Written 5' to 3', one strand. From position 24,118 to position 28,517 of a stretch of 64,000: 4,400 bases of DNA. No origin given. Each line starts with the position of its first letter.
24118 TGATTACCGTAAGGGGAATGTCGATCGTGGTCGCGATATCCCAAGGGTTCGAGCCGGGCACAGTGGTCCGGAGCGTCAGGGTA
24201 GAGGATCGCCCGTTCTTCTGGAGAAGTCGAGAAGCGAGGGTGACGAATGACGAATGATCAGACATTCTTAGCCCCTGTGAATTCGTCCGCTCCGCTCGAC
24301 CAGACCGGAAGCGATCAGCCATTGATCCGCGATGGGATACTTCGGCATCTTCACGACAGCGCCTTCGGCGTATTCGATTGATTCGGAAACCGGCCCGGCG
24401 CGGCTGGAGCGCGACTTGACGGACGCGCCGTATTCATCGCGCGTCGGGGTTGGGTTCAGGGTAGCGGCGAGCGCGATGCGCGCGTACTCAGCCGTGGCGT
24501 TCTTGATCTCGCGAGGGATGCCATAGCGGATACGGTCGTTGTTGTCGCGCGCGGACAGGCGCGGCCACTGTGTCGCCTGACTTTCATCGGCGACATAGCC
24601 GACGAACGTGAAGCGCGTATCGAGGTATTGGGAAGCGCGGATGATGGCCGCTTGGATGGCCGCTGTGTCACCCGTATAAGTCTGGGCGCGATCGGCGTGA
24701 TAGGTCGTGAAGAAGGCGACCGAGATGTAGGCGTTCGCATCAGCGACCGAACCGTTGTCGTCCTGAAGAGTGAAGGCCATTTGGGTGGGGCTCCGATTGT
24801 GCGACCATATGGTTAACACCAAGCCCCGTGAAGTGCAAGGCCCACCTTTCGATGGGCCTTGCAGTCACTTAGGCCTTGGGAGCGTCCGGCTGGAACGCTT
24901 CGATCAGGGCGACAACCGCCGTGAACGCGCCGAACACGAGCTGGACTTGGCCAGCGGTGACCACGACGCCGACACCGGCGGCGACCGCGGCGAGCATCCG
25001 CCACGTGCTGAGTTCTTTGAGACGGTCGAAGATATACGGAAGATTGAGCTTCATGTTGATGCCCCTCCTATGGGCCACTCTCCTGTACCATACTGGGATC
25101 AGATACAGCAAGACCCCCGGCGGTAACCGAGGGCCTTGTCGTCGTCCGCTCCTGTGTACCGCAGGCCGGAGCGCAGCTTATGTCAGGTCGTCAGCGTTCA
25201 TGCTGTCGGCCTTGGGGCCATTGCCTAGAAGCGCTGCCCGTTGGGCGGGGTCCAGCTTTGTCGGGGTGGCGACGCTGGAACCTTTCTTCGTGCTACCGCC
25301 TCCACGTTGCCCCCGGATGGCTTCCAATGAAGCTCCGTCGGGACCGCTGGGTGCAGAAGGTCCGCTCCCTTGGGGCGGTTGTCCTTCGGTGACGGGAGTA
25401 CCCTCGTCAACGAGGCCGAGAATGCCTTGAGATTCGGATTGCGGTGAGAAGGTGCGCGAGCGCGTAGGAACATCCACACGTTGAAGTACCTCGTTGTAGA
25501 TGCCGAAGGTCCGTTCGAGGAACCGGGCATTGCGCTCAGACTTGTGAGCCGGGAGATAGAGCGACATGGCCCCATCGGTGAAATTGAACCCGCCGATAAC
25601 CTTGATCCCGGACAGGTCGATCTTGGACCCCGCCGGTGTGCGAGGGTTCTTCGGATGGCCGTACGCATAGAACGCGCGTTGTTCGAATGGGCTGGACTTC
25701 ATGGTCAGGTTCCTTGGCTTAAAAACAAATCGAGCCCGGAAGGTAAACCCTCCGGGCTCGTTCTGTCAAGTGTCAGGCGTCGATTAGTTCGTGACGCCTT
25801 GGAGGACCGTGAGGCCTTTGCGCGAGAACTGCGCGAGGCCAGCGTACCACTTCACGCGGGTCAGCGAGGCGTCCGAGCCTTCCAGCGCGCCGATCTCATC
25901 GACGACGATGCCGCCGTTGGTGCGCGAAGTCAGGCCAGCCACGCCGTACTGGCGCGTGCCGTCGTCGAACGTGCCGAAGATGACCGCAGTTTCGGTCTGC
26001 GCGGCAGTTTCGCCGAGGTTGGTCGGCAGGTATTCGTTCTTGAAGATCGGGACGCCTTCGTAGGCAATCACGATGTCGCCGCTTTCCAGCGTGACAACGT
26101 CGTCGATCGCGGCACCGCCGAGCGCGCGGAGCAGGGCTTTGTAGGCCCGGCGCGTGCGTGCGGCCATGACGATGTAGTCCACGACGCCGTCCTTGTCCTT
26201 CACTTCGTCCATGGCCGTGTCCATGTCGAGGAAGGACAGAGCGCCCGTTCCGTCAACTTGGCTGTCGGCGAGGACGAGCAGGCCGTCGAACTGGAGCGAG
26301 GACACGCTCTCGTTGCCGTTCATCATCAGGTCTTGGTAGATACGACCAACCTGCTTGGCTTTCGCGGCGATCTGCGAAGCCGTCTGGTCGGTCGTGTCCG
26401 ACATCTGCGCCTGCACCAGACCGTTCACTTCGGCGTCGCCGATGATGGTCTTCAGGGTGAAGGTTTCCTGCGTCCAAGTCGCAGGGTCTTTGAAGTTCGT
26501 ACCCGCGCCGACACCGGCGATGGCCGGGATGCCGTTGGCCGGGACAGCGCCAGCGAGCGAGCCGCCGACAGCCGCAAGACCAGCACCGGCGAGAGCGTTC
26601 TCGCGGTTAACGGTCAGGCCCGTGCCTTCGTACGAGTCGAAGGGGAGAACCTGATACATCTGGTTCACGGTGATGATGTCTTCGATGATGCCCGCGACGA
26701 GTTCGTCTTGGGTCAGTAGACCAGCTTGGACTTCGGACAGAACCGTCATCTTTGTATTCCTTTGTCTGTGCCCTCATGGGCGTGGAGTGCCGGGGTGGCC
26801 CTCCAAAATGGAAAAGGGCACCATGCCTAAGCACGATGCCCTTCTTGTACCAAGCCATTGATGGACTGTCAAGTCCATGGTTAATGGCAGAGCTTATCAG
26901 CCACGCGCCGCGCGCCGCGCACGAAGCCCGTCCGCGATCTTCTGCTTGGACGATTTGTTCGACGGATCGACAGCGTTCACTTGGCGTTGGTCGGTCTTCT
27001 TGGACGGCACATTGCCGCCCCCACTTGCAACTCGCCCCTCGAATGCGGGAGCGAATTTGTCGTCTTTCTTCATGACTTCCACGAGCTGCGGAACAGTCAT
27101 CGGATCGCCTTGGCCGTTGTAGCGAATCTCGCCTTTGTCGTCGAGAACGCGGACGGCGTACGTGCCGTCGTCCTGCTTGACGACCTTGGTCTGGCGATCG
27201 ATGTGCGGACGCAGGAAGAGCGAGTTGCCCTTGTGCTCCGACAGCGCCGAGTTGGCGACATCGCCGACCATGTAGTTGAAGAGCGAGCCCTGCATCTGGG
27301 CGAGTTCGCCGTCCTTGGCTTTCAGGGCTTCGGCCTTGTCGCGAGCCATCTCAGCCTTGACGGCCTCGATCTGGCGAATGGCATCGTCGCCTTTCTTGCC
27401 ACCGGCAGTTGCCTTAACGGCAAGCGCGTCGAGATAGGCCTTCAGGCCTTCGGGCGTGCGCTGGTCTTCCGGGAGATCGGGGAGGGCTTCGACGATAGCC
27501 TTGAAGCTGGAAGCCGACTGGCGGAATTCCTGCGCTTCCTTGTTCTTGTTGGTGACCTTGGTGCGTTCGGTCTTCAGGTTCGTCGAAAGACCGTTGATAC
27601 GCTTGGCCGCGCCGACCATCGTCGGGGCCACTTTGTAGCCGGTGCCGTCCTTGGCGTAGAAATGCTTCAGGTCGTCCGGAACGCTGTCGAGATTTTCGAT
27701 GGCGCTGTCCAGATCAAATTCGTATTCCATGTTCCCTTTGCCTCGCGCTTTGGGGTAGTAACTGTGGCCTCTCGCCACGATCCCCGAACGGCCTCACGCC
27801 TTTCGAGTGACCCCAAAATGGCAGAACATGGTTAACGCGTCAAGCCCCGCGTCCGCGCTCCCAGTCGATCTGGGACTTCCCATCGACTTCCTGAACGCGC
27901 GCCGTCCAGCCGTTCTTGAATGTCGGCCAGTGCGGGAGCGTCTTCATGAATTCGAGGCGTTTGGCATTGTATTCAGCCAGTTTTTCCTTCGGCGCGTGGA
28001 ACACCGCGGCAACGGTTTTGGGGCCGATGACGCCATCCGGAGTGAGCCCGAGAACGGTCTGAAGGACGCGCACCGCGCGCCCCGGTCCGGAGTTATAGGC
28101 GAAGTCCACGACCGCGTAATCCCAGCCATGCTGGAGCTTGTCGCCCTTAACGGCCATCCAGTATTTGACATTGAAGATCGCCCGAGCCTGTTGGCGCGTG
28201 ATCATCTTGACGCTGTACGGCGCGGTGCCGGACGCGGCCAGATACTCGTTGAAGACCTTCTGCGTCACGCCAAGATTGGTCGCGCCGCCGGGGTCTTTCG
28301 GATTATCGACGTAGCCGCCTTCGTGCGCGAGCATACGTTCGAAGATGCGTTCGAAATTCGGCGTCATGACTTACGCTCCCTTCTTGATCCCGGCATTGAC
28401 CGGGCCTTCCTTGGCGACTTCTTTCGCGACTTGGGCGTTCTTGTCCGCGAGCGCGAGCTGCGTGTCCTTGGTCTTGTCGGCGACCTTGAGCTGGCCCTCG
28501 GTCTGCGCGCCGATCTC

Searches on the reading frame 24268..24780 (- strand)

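Call 98: search_protein_families(library=phrogs, proteins=[window:24268-24780:-], max_evalue=0.001)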
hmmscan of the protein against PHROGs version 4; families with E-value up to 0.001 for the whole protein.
window:24268-24780:- (170 aa): 2 families
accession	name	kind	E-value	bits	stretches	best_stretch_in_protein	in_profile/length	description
phrog_477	-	connector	8.7e-35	121.4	1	1-156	5-162/220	head-tail adaptor Ad1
phrog_493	-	connector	0.00014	22.9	0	87-145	48-101/128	head-tail adaptor Ad1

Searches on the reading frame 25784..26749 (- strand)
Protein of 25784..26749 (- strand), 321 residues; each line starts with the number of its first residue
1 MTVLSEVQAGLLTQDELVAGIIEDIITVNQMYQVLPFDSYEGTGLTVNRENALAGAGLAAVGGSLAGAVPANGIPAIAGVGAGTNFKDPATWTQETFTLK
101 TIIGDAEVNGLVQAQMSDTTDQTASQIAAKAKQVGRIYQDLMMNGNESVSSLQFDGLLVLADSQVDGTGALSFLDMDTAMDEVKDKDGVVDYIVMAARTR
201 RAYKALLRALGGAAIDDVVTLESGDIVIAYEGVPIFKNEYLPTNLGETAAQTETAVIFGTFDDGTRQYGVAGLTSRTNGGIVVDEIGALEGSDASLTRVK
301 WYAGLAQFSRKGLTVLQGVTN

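Call 47: find_related_loci(query=window:25784-26749:-, collection=viral_contigs, flank=10000)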
Query window:25784-26749:- (321 aa) in viral_contigs; peptide patterns used: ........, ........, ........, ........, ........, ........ (x = any residue, [..] = any of these).
8 stretches matched a pattern; 7 encode a relative of the query (tblastn E <= 1e-3); 7 distinct loci.
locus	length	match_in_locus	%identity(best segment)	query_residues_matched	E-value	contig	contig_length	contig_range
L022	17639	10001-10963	99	1-321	0e+0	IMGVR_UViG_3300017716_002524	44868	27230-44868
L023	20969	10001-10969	93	1-321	0e+0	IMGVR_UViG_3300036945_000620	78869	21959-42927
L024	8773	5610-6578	93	1-321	0e+0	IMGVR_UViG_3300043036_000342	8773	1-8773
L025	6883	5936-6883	87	1-316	3e-177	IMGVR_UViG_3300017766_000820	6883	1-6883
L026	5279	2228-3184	49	1-321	6e-87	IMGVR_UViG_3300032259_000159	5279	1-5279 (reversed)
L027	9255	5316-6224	46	1-321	5e-86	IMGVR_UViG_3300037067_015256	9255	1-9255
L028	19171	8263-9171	45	8-321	2e-71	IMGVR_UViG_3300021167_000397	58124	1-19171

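Call 98: search_protein_families(library=phrogs, proteins=[window:25784-26749:-], max_evalue=0.001)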
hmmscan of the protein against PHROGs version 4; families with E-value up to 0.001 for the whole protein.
window:25784-26749:- (321 aa): 2 families
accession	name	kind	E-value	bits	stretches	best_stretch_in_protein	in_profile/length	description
phrog_212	-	head and packaging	6.5e-49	167.9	1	7-321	9-295/301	major head protein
phrog_31318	-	unknown function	5.1e-24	85.7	1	175-321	5-146/147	-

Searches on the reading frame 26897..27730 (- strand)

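Call 98: search_protein_families(library=phrogs, proteins=[window:26897-27730:-], max_evalue=0.001)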
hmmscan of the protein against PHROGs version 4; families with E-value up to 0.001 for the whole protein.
window:26897-27730:- (277 aa): 1 family
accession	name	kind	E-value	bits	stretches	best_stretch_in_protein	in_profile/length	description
phrog_206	-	head and packaging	5.3e-27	96.2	1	11-274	8-254/263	head scaffolding protein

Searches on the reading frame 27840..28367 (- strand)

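Call 98: search_protein_families(library=phrogs, proteins=[window:27840-28367:-], max_evalue=0.001)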
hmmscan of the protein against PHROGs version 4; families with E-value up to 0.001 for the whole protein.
window:27840-28367:- (175 aa): 4 families
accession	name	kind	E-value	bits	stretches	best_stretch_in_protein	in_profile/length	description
phrog_315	-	lysis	2.8e-47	162.6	1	1-165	331-491/677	endolysin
phrog_12853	-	unknown function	6.5e-18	66.4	1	4-122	2-129/131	-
phrog_1493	-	lysis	7e-07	29.7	1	85-162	268-336/394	endolysin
phrog_24205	-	unknown function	0.00095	20.1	0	4-31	2-29/45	-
